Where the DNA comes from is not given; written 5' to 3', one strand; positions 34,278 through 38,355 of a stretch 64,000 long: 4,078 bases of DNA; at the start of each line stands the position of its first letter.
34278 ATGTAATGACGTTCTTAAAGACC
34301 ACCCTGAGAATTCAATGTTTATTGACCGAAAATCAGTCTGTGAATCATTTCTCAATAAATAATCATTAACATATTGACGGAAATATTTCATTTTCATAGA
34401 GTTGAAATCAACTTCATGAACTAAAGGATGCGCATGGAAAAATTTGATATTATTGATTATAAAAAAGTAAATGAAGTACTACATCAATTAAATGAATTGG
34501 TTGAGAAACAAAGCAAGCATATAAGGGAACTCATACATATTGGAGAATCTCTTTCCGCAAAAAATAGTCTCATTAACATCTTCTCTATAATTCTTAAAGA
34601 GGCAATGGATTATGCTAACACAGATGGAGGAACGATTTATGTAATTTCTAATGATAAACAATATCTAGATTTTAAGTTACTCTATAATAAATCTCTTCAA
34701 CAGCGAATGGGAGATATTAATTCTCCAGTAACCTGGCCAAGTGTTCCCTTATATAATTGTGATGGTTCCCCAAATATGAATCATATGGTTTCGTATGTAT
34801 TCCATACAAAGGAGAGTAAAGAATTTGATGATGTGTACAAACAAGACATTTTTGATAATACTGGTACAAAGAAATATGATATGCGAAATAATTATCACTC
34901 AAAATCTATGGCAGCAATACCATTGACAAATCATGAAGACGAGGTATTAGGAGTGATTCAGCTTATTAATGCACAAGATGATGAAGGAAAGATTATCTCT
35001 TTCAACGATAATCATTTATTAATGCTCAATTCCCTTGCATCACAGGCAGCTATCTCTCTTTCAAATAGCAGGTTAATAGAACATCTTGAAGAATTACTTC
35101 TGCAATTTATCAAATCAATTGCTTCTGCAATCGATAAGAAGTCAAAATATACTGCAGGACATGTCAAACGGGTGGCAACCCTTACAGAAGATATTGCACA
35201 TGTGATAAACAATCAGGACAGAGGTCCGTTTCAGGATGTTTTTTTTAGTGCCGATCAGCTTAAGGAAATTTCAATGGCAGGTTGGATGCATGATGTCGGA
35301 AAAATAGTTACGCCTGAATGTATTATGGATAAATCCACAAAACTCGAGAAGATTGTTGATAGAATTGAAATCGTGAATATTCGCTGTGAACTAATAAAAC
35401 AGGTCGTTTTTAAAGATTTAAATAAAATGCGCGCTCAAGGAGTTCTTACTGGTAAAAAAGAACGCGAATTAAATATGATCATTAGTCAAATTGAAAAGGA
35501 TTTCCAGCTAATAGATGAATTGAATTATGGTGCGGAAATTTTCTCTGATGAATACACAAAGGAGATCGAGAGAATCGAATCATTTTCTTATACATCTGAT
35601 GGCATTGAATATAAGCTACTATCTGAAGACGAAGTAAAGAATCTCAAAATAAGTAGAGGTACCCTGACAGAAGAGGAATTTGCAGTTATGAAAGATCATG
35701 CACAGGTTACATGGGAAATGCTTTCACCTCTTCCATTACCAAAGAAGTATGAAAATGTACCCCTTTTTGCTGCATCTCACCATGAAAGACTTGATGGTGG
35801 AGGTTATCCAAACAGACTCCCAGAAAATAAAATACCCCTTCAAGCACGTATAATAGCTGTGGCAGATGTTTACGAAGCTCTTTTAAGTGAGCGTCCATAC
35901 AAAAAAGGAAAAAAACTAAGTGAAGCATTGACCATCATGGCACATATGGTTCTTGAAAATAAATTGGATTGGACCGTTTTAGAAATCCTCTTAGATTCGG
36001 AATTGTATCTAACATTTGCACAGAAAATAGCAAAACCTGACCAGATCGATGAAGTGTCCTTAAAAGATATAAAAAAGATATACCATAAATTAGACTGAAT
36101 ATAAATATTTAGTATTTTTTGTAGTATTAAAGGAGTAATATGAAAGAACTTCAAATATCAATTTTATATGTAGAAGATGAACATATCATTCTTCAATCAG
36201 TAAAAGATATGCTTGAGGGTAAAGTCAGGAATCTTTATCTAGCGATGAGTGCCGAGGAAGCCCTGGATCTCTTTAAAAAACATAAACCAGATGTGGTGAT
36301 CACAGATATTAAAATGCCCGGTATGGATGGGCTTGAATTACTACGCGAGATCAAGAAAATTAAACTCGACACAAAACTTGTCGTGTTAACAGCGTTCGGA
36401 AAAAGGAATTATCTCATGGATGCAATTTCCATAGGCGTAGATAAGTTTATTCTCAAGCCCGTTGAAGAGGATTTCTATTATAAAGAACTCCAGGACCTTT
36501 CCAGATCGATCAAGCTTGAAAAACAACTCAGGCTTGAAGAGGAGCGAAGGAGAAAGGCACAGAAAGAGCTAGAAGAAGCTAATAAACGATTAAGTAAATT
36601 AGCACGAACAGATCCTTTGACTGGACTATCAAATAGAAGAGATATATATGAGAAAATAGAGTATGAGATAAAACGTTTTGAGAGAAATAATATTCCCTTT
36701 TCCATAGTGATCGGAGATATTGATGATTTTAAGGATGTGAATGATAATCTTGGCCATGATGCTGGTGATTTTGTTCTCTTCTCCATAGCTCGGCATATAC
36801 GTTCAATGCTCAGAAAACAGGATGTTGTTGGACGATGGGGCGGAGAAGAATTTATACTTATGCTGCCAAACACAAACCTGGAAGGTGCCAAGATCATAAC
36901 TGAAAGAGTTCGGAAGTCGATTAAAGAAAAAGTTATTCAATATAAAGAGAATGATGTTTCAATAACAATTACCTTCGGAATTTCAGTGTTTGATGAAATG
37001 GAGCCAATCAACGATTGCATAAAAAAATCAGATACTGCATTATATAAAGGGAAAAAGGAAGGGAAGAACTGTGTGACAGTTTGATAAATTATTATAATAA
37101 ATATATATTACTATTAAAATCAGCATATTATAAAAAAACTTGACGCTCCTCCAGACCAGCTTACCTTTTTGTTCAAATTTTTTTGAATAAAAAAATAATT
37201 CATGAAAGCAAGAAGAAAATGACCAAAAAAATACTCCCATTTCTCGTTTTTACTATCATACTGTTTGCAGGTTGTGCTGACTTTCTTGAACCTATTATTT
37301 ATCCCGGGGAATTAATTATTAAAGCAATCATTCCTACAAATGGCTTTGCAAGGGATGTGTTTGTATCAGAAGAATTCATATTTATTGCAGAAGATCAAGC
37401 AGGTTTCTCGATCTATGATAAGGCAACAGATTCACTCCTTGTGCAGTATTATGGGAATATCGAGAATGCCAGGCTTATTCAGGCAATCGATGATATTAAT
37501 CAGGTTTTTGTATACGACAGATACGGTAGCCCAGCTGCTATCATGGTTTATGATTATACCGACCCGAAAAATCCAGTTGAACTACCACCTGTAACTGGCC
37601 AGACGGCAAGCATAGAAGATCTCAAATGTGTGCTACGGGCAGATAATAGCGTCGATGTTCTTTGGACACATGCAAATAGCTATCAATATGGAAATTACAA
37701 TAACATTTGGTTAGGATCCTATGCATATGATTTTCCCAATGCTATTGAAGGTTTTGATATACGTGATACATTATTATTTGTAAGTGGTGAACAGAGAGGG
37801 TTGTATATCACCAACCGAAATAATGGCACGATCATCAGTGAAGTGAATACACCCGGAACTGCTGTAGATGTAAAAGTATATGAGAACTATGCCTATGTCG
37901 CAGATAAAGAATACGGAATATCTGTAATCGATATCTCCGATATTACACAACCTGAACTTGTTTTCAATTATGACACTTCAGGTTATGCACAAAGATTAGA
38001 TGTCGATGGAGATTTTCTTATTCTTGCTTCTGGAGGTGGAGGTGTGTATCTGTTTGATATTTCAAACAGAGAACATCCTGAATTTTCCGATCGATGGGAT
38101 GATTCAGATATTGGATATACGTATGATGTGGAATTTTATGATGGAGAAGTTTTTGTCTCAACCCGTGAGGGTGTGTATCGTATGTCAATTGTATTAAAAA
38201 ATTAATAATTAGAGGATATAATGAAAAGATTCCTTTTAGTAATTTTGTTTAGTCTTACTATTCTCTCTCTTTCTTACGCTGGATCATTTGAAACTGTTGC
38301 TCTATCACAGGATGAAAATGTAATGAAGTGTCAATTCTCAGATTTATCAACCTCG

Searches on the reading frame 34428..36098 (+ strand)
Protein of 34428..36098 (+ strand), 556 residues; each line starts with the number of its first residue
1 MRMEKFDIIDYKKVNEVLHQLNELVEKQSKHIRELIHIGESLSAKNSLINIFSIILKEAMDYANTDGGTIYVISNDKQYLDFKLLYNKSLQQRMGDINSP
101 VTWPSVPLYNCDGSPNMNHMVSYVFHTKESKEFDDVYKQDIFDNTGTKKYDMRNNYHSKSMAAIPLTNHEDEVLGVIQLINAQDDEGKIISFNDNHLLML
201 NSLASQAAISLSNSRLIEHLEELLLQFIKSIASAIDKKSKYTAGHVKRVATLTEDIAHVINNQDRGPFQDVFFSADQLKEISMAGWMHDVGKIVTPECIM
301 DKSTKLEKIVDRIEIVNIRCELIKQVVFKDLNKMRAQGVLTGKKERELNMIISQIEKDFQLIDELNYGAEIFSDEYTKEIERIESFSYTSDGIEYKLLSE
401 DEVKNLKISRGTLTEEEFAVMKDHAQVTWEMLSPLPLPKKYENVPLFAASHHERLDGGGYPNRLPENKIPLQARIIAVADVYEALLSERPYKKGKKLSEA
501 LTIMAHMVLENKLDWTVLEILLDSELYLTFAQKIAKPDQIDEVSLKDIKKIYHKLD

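Call 8: search_protein_families(library=ncbifam, proteins=[window:34428-36098:+], max_evalue=0.001)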
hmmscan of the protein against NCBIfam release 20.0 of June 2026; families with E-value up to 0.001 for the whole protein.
window:34428-36098:+ (556 aa): 1 family
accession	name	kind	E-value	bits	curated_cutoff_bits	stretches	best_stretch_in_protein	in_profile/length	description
NF053512.1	nitric_RR_NosR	exception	1.6e-16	60.4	400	1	409-524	242-353/422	response regulator c-di-GMP phosphodiesterase, NosR family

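Call 9: search_protein_families(library=pfam, proteins=[window:34428-36098:+], max_evalue=0.001)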
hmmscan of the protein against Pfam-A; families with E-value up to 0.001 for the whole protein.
window:34428-36098:+ (556 aa): 5 families
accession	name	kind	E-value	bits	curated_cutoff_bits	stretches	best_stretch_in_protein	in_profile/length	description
PF13487.12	HD_5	-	3.1e-33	115.3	27.2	1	402-516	59-169/170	HD domain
PF01966.28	HD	-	3.3e-15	56.8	22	2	415-484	49-115/116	HD domain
PF01590.32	GAF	-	1.1e-10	42.6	22.4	1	48-211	2-133/133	GAF domain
PF13185.12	GAF_2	-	3.3e-06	27.8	28.6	1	49-211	5-135/136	GAF domain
PF13492.12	GAF_3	-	5.7e-06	27.2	27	1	151-213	73-129/129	GAF domain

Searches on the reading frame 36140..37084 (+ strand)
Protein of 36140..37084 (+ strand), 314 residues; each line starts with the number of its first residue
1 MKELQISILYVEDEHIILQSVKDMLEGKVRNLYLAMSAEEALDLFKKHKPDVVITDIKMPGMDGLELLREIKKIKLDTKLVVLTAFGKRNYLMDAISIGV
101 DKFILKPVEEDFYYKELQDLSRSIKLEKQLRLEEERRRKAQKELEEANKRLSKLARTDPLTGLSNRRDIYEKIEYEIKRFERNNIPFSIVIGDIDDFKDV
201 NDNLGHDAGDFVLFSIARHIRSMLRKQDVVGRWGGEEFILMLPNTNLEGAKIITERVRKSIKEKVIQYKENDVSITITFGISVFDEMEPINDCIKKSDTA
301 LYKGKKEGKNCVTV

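Call 8: search_protein_families(library=ncbifam, proteins=[window:36140-37084:+], max_evalue=0.001)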
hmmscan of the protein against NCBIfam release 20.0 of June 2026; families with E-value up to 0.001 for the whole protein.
window:36140-37084:+ (314 aa): 120 families (the best 25 are shown)
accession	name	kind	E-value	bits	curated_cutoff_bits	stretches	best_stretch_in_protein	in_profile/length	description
NF007135.0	PRK09581.1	equivalog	1.9e-59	201.7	474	2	136-313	273-453/457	PleD family two-component system response regulator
NF038266.1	diguan_SiaD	equivalog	2.5e-56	190.9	290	1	124-312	60-252/252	biofilm regulation diguanylate cyclase SiaD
NF007380.0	PRK09894.1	equivalog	4.7e-50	170.6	256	1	141-313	114-285/296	diguanylate cyclase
TIGR00254.1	GGDEF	domain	2.9e-49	167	37.4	1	152-313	2-165/168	diguanylate cyclase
NF047654.1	DiguCycDgcRLepto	equivalog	2.8e-43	147.9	500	1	7-312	4-293/295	diguanylate cyclase DgcR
NF041606.1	dguan_cyc_DgcA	equivalog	9.4e-42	143.2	370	1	148-314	171-338/340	diguanylate cyclase DgcA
NF007423.1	PRK09966.1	equivalog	5.1e-37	127.7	325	1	139-305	223-390/390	diguanylate cyclase DgcN/YfiN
NF011955.1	PRK15426.1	equivalog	3.3e-34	118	408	1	145-313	388-559/564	cellulose biosynthesis regulator diguanylate cyclase DgcQ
NF051473.1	DigCycDgcsShew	equivalog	1e-30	107.1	400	1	149-313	129-289/291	diguanylate cyclase DgcS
NF050064.1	BlResRespRegCbrR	equivalog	2.6e-30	105.7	600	1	20-314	138-413/415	bile resistance response regulator CbrR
NF007298.0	PRK09776.1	equivalog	8.2e-30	103.4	1135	1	148-314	677-844/1111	diguanylate cyclase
NF007599.0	PRK10245.1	equivalog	2.9e-28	98.4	402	1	142-312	197-367/371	diguanylate cyclase AdrA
NF040885.1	diguan_DgcJ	equivalog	2.8e-27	95.7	500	1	148-309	334-490/493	diguanylate cyclase DgcJ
NF007474.0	PRK10060.1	equivalog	4e-27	94.7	782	1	145-312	227-392/663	cyclic di-GMP phosphodiesterase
NF045675.1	PhdiestaseDibA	equivalog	8e-26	90.5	980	1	145-312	193-361/623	phosphodiesterase DibA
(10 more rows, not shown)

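Call 9: search_protein_families(library=pfam, proteins=[window:36140-37084:+], max_evalue=0.001)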
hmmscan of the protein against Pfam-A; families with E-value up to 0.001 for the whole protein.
window:36140-37084:+ (314 aa): 4 families
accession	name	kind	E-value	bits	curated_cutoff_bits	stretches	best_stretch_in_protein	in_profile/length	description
PF00990.26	GGDEF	-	6.3e-47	159.8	23.8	1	155-310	1-160/161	Diguanylate cyclase, GGDEF domain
PF00072.30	Response_reg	-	3.1e-26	92.1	30.2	1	8-111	1-104/111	Response regulator receiver domain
PF23198.2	PDE8A_N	-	6.4e-06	26.6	29.6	1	34-123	39-134/147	PDE8A-like, N-terminal domain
PF22335.1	Cas10-Cmr2_palm2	-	2.8e-05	24.7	27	1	234-312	58-132/133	Cas10/Cmr2, second palm domain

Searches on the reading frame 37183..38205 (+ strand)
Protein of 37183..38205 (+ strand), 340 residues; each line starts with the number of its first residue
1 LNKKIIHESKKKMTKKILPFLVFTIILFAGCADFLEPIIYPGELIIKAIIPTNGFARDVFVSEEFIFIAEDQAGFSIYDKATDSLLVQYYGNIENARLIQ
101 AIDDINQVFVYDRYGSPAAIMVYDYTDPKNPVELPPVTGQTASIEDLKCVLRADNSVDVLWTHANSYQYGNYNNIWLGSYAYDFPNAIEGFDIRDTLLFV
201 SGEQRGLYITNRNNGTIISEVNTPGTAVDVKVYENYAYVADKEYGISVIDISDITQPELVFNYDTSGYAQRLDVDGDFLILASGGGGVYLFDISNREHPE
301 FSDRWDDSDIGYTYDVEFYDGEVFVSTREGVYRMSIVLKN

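Call 8: search_protein_families(library=ncbifam, proteins=[window:37183-38205:+], max_evalue=0.001)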
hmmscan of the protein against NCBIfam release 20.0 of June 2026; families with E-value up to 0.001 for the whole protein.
window:37183-38205:+ (340 aa): 1 family
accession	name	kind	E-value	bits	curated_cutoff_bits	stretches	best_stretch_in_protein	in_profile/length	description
TIGR04312.1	choice_anch_B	subfamily_domain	2.4e-05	23.8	100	1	209-258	60-117/364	choice-of-anchor B family protein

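Call 9: search_protein_families(library=pfam, proteins=[window:37183-38205:+], max_evalue=0.001)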
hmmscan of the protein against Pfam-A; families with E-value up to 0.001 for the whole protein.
window:37183-38205:+ (340 aa): 1 family
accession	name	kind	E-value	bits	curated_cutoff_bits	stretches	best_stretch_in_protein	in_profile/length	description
PF08309.17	LVIVD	-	8.6e-22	76.6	20.2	1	224-265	1-42/42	LVIVD repeat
